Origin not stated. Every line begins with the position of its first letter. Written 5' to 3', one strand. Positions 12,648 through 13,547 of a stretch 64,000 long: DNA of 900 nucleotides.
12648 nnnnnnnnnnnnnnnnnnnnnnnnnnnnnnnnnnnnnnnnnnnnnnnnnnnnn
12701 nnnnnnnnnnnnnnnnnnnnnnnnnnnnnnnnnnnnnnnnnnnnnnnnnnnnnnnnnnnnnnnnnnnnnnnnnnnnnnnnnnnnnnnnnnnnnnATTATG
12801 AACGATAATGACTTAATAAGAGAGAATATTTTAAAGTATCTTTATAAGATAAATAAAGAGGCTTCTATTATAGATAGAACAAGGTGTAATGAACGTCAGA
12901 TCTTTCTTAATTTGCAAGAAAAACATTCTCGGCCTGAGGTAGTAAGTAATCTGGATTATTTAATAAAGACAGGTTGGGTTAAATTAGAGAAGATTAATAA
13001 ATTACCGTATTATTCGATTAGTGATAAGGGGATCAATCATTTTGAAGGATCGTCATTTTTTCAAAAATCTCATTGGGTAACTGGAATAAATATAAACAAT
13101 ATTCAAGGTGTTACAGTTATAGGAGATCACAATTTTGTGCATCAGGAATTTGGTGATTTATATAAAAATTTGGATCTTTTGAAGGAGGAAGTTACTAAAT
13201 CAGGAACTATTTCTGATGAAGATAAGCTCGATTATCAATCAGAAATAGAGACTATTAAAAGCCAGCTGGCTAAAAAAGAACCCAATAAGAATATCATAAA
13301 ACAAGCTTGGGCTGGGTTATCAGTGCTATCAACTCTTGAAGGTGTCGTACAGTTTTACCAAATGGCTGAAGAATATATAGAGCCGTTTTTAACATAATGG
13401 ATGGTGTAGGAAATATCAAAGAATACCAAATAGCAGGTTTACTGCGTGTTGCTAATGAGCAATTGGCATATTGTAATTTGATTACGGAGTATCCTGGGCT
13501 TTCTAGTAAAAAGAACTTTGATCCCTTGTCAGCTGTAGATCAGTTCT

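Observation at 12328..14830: AT-rich four-gene cassette of unknowns docked at tRNA-Gln: candidate integrated islet / novel defence-like module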

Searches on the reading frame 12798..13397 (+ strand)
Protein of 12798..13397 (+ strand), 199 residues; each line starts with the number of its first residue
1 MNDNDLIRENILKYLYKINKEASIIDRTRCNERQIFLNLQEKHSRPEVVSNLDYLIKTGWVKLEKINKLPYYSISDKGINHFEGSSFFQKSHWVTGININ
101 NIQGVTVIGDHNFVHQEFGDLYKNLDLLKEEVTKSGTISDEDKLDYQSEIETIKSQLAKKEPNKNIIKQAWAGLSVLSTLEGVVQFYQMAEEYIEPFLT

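Call 7: search_protein_families(library=pfam, proteins=[window:12798-13397:+], max_evalue=1)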
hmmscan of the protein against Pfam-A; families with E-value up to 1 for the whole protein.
window:12798-13397:+ (199 aa): 2 families
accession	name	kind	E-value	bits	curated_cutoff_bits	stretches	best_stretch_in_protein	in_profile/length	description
PF07381.18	EarA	-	0.011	16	22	1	7-80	10-85/90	EarA-like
PF13304.12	AAA_21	-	0.07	13.6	27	1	6-155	66-219/304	AAA domain, putative AbiEii toxin, Type IV TA system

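Call 8: search_protein_families(library=padloc, proteins=[window:12798-13397:+], max_evalue=1)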
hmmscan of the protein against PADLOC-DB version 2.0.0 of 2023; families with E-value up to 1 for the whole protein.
window:12798-13397:+ (199 aa): 6 families
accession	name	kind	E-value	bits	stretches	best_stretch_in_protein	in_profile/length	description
PDLC04451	PDC-M14B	-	4.5e-08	31.1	1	122-192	184-255/261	-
PDLC04448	PDC-M14B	-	2.1e-07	28.8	1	101-175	168-242/275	-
PDLC04449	PDC-M14B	-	6.5e-06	23.9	1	111-191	176-256/267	-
PDLC04453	PDC-M14B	-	0.00038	18.1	1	134-188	204-256/276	-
PDLC01177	CorA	-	0.016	13.4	1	116-161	21-63/117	CorA-like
PDLC01339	Csm3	-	0.032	13.3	1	110-161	51-95/163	"CAS-III-A,CAS-III-D; effector_G7"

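Call 11: search_protein_families(library=phrogs, proteins=[window:12798-13397:+], max_evalue=1)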
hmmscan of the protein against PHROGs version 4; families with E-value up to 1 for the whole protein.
window:12798-13397:+ (199 aa): 4 families
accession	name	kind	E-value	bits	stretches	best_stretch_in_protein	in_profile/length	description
phrog_436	-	unknown function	0.012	15.9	1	41-85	49-94/125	-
phrog_4257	-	unknown function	0.014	16.6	1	96-142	19-65/138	-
phrog_4278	-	unknown function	0.034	14.9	1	40-84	61-106/127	-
phrog_38778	-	unknown function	0.31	11.9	1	161-189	6-33/57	-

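Call 18: find_homologous_proteins(query=window:12798-13394:+, max_evalue=0.01)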
Query window:12798-13394:+ (199 aa): 98 proteins with E <= 0.01 among 277 candidates.
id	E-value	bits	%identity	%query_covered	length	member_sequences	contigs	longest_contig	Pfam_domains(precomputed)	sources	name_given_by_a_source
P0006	5.8e-127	439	100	100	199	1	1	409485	-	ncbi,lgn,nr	ncbi:MAG: hypothetical protein K8Q91_01235 [Candidatus Vogelbacteria bacterium]|nr:hypothetical prot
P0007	5.7e-79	282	64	99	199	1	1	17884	-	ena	-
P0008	8.2e-76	272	61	99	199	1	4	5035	-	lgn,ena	-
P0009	1.9e-75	271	62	99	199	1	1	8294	-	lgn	-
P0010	1.2e-74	268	60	99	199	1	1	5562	-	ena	-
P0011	2.1e-73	264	60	100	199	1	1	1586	-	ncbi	-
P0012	2.5e-73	264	60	100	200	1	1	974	-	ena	-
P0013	5.6e-71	256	60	99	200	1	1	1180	-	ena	-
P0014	7.9e-71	256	59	99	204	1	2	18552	-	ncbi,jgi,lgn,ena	-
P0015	3.5e-68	247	56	99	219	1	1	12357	-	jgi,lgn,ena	-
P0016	2.1e-66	241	56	100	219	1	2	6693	-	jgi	jgi:hypothetical protein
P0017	3.7e-66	240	56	100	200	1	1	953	-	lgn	-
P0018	2.2e-63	231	53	99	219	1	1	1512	-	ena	-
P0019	2.9e-63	231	58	92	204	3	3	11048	-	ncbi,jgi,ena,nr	ncbi:hypothetical protein J7J74_03660 [bacterium]|nr:hypothetical protein [bacterium]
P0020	1.9e-62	228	52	98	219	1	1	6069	-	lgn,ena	-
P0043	2.1e-42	163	44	98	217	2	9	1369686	-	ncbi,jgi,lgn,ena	ncbi:MAG: hypothetical protein ABSC91_02885 [Candidatus Bathyarchaeia archaeon]|jgi:hypothetical pro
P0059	1.7e-39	153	46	98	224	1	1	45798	-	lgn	-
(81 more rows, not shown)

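Call 20: find_encoding_contigs(protein=P0007, flank=6000, max_places=3)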
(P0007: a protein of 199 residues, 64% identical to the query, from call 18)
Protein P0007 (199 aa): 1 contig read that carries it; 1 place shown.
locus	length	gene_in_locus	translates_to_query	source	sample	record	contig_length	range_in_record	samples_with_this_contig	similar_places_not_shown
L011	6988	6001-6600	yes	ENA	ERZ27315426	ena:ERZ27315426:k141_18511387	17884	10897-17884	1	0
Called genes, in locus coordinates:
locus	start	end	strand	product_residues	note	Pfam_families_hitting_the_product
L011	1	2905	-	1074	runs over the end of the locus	-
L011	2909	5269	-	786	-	-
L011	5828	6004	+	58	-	-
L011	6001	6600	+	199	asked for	-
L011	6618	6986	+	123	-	?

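Call 21: find_encoding_contigs(protein=P0014, flank=6000, max_places=3)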
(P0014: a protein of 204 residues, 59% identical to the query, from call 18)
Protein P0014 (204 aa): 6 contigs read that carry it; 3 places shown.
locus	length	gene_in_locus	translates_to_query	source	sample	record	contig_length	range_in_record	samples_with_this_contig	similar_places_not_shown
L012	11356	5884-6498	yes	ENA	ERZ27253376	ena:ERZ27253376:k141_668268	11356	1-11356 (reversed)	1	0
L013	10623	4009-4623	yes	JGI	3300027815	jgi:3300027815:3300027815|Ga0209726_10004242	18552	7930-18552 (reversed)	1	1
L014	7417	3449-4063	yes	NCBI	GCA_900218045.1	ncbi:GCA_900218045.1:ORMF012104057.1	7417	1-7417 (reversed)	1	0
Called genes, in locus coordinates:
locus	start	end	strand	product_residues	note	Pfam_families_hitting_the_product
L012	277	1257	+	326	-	PF01916:DS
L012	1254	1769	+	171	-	PF00856:SET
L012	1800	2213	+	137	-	-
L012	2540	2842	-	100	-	-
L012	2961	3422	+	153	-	-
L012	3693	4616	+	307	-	-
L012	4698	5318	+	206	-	-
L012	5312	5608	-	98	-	-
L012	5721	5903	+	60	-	-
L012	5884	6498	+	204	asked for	-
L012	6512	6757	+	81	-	-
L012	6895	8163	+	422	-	-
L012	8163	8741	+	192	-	-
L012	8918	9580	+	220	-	PF01569:PAP2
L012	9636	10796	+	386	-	-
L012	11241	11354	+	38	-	?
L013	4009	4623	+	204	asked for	-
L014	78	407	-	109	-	-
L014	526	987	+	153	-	-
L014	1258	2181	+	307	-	-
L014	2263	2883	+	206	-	-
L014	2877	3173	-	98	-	-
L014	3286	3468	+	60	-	-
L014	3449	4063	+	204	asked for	-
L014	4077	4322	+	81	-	-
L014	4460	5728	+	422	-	-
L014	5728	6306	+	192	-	-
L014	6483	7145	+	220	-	PF01569:PAP2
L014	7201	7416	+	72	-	?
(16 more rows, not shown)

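Call 22: find_encoding_contigs(protein=P0043, flank=6000, max_places=4)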
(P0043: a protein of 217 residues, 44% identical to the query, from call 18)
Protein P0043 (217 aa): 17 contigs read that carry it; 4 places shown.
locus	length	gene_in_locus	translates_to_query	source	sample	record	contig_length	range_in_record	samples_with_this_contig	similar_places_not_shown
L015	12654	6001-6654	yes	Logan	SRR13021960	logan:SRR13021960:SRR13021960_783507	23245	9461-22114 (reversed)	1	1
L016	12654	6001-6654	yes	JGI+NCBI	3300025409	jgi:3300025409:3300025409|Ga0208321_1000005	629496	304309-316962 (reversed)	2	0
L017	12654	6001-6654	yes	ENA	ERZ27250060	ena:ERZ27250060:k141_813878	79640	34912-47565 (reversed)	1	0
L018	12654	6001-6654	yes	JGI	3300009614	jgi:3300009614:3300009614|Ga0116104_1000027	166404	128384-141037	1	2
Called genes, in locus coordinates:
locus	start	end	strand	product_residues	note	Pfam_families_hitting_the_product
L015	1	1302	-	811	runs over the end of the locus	?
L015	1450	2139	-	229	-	PF00300:His_Phos_1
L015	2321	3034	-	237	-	-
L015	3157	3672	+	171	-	PF00881:Nitroreductase, PF14512:TM1586_NiRdase (weak), PF00881:Nitroreductase, PF14512:TM1586_NiRdase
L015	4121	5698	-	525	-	PF13091:PLDc_2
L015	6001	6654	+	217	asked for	-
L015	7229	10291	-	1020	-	PF04471:Mrr_cat, PF05729:NACHT, PF00805:Pentapeptide, PF23381:Beta-prop_IFT122_1st, PF24807:WD40_CDC20-Fz, PF24817:WD40_WDHD1_1st, PF25173:Beta-prop_WDR3_1st, PF25175:Beta-prop_WDR5, +48 more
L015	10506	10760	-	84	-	-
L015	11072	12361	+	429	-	PF04326:SLFN_AlbA_2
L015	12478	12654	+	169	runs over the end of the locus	PF28530:DUF8426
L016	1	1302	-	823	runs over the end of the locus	PF00690:Cation_ATPase_N, PF00122:E1-E2_ATPase, PF00702:Hydrolase, PF13246:Cation_ATPase (weak), PF08282:Hydrolase_3 (faint), PF00689:Cation_ATPase_C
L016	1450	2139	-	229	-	PF00300:His_Phos_1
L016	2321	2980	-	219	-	-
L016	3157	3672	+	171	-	PF00881:Nitroreductase, PF14512:TM1586_NiRdase (weak), PF00881:Nitroreductase, PF14512:TM1586_NiRdase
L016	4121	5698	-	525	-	PF13091:PLDc_2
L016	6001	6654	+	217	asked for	-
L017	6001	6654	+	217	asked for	-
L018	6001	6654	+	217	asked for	-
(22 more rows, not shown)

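Call 30: find_related_loci(query=A1, collection=viral_contigs, flank=6000)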
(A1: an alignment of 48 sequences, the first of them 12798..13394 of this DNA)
Query A1 (199 aa) in viral_contigs; peptide patterns used: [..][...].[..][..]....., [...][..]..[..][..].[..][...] (x = any residue, [..] = any of these).
404 stretches matched a pattern; 3 encode a relative of the query (tblastn E <= 1e-3); 3 distinct loci.
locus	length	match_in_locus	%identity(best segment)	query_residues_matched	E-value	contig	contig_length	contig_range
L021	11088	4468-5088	35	4-198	6e-38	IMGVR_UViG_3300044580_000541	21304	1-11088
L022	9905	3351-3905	37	4-171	2e-26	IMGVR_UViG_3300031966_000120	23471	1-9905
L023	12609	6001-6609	33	3-185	3e-24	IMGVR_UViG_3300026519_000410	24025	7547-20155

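Call 32: find_related_loci(query=A2, collection=metagenome_contigs, flank=6000)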
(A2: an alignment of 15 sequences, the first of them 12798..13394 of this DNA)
Query A2 (199 aa) in metagenome_contigs; peptide patterns used: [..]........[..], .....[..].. (x = any residue, [..] = any of these).
488 stretches matched a pattern; 125 encode a relative of the query (tblastn E <= 1e-3); the best 80 are kept; 80 distinct loci.
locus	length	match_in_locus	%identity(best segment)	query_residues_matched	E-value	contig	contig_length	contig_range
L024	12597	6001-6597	59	1-198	6e-77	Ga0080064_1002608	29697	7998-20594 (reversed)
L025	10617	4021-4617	59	1-198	6e-77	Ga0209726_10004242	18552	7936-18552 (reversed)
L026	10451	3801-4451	56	2-199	6e-74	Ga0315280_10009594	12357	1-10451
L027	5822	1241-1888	50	2-198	5e-63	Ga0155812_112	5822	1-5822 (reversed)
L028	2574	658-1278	48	5-198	9e-58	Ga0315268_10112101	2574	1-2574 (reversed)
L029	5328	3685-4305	50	5-198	4e-56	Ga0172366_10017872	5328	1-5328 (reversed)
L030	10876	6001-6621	50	5-198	4e-56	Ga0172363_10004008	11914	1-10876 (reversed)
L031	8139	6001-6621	50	5-198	4e-56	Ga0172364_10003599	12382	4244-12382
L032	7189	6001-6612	50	5-195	2e-55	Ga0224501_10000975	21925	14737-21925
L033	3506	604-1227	46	4-198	6e-55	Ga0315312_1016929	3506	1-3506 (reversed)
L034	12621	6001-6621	46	5-198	3e-54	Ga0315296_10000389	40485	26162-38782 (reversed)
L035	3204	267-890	46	4-198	1e-53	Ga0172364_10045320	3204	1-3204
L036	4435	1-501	53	50-198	1e-53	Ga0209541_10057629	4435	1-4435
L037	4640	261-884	46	4-198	2e-53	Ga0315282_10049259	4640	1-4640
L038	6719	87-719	43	1-198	3e-53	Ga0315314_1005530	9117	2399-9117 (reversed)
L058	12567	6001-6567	47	3-178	7e-47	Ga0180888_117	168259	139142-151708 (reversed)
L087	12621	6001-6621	40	4-194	3e-42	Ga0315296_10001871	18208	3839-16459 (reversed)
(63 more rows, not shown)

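Call 36: search_protein_families(library=pfam, proteins=[L087:4191-6005:+, L087:6636-7865:+, L087:7862-8734:+, L087:8738-11764:+, L026:1900-3789:+, L026:4474-5838:+, L012:6895-8163:+, L012:8163-8741:+, L058:7817-10699:+, L026:1196-1894:+], max_evalue=0.001)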
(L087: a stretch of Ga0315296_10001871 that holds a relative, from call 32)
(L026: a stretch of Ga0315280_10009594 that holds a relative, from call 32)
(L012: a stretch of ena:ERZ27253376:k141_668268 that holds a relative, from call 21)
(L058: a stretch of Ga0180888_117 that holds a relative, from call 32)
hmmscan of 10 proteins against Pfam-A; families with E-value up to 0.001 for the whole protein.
L087:4191-6005:+ (604 aa): 2 families
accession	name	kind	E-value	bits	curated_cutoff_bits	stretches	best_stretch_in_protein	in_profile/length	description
PF02384.22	N6_Mtase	-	3.5e-107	358.8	20.4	1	237-557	2-310/311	N-6 DNA Methylase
PF12161.14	HsdM_N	-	1.3e-14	55.4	24.5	1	99-228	3-135/135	HsdM N-terminal domain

L087:6636-7865:+ (409 aa): 1 family
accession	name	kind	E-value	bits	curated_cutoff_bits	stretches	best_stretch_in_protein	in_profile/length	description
PF01420.25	Methylase_S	-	1.3e-35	123.6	22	2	22-187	1-164/168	Type I restriction modification DNA specificity domain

L087:7862-8734:+ (290 aa): 0 families

L087:8738-11764:+ (1008 aa): 7 families
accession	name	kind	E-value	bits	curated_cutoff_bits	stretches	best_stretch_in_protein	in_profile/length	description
PF18766.7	SWI2_SNF2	-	2.2e-59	201.2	26.7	1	255-499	2-214/221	SWI2/SNF2 ATPase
PF04313.20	HSDR_N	-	1.3e-35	123.5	25.1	1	4-202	2-197/198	Type I restriction enzyme R protein N terminus (HSDR_N)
PF22679.2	T1R_D3-like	-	2.8e-25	90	27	1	588-678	64-156/158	Type I restriction enzyme subunit R domain 3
PF04851.21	ResIII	-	3.2e-22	79.6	22.5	1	252-432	5-163/164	Type III restriction enzyme, res subunit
PF11867.13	T1RH-like_C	-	9.4e-09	35.5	26.8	1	728-1004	42-325/329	Type I restriction enzyme HindI endonuclease subunit-like, C-terminal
PF00271.37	Helicase_C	-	4.4e-05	24.1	23.5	1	594-664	38-108/110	Helicase conserved C-terminal domain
PF00270.35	DEAD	-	0.00027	21.2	26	1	285-432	23-161/167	DEAD/DEAH box helicase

L026:1900-3789:+ (629 aa): 5 families
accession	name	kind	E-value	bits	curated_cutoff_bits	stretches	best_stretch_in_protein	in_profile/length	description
PF02384.22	N6_Mtase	-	3.3e-37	128.9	20.4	1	285-559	2-235/311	N-6 DNA Methylase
PF13588.12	HSDR_N_2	-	1.3e-15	57.8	25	1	48-152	9-110/110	Type I restriction enzyme R protein N terminus (HSDR_N)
PF07669.17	Eco57I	-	4.4e-08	33.9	25.3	1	376-535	3-165/171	Eco57I restriction-modification methylase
PF01170.24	UPF0020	-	2.7e-07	30.9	22.3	1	319-444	21-134/197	RMKL-like, methyltransferase domain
PF20473.4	MmeI_Mtase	-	0.00017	21.3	27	1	330-397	23-86/259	MmeI, DNA-methyltransferase domain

L026:4474-5838:+ (454 aa): 1 family
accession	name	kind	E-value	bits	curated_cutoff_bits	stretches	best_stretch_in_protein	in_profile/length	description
PF01420.25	Methylase_S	-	3e-22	80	22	2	268-428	7-150/168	Type I restriction modification DNA specificity domain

L012:6895-8163:+ (422 aa): 0 families

L012:8163-8741:+ (192 aa): 0 families

L058:7817-10699:+ (960 aa): 5 families
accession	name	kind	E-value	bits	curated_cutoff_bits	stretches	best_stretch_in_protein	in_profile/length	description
PF18766.7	SWI2_SNF2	-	2.5e-65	220.7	26.7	1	254-473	1-214/221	SWI2/SNF2 ATPase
PF04313.20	HSDR_N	-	1.4e-34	120.1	25.1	1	5-195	3-190/198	Type I restriction enzyme R protein N terminus (HSDR_N)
PF04851.21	ResIII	-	8.5e-21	75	22.5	1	250-408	3-163/164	Type III restriction enzyme, res subunit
PF22679.2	T1R_D3-like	-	3.6e-18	66.9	27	1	570-642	82-156/158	Type I restriction enzyme subunit R domain 3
PF11867.13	T1RH-like_C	-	6.2e-06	26.2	26.8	1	692-909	45-269/329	Type I restriction enzyme HindI endonuclease subunit-like, C-terminal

L026:1196-1894:+ (232 aa): 2 families
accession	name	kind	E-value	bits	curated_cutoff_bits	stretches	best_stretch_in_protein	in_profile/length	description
PF04002.20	RadC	-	3e-46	156.7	22.1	1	111-230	1-120/121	RadC-like JAB domain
PF20582.4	UPF0758_N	-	2.9e-17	62.9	27.1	1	8-89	1-77/77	UPF0758 N-terminal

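Call 50: predict_structure(alignment_id=A1)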
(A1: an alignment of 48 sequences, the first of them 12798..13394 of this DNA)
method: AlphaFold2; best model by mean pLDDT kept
length: 199 residues; sequences in the alignment: 48
mean_pLDDT: 83.7   pTM: 0.47
mean pLDDT of the five models: 83.7, 82.5, 82.4, 81.7, 81.1
residues with pLDDT >= 90: 117; 70-90: 51; 50-70: 7; < 50: 24
segments of 3 or more residues with pLDDT < 50: 91-114
pLDDT, mean of each block of 10 residues (from residue 1): 92 97 93 95 96 96 93 93 75 35 40 58 89 89 92 83 90 92 90 88
secondary structure, 60 per line:
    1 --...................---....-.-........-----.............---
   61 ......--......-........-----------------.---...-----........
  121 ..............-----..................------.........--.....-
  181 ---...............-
elements in order: H3-21 H25-28 H32-39 H45-57 E61-66 E69-74 H76-83 E105-107 E113-115 H116-134 H140-157 H164-172 H175-179 H184-198

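Call 66: search_protein_families(library=padloc, alignment_id=A1, max_evalue=0.001)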
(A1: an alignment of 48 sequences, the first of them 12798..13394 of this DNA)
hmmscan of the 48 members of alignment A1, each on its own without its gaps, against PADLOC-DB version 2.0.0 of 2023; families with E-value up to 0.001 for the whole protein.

A. member 1, window:12798-13394:+ (199 aa): 4 families
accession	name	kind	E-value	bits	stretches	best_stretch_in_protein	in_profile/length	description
PDLC04451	PDC-M14B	-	4.5e-08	31.1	1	122-192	184-255/261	-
PDLC04448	PDC-M14B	-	2.1e-07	28.8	1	101-175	168-242/275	-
PDLC04449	PDC-M14B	-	6.5e-06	23.9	1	111-191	176-256/267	-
PDLC04453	PDC-M14B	-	0.00038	18.1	0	134-188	204-256/276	-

B. families by the number of members that match (of 48 scanned): 5 families
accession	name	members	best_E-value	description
PDLC04451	PDC-M14B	48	3.4e-11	-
PDLC04448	PDC-M14B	48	1.7e-10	-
PDLC04449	PDC-M14B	46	4e-08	-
PDLC04453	PDC-M14B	30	1e-06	-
PDLC04452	PDC-M14B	4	0.0003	-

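Call 68: search_solved_structures(query=A1, max_evalue=1)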
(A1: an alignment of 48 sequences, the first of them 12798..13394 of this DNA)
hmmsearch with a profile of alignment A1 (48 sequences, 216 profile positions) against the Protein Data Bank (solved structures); distinct sequences matched with E-value up to 1: 1.
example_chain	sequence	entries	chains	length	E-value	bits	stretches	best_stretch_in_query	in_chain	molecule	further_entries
5iww_D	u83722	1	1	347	0.72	12.5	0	127-168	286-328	PLS9-PPR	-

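Call 79: search_protein_families(library=pfam, alignment_id=A6, max_evalue=0.00001)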
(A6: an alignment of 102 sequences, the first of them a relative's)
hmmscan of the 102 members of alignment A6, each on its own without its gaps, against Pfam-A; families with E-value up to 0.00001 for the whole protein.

A. member 1, L011:2909-5455:- (848 aa): 0 families

B. families by the number of members that match (of 102 scanned): 111 families (the first 25 are shown)
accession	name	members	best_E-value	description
PF01555.25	N6_N4_Mtase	5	5.9e-42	DNA methylase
PF01381.28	HTH_3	3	7.8e-18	Helix-turn-helix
PF04471.18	Mrr_cat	2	5.1e-23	Restriction endonuclease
PF02195.25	ParB_N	2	1e-20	ParB N-terminal domain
PF13091.12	PLDc_2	2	3.9e-12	PLD-like domain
PF13384.12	HTH_23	2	2.5e-11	Homeodomain-like domain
PF04545.22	Sigma70_r4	2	7.9e-08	Sigma-70, region 4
PF17762.8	HTH_ParB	2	3.2e-07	ParB HTH domain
PF00145.23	DNA_methylase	1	2.2e-88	C-5 cytosine-specific DNA methylase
PF04555.19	XhoI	1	8.8e-88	Restriction endonuclease XhoI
PF25173.1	Beta-prop_WDR3_1st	1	1.6e-47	WDR3 first beta-propeller domain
PF00005.33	ABC_tran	1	5.8e-46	ABC transporter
PF25174.1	Beta-prop_THOC3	1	1.9e-45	THOC3 beta-propeller domain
PF24817.1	WD40_WDHD1_1st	1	1.6e-39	WDHD1 first WD40 domain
PF10137.14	CAP12-PCTIR_TIR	1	2e-39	CAP12/Pycsar effector protein, TIR domain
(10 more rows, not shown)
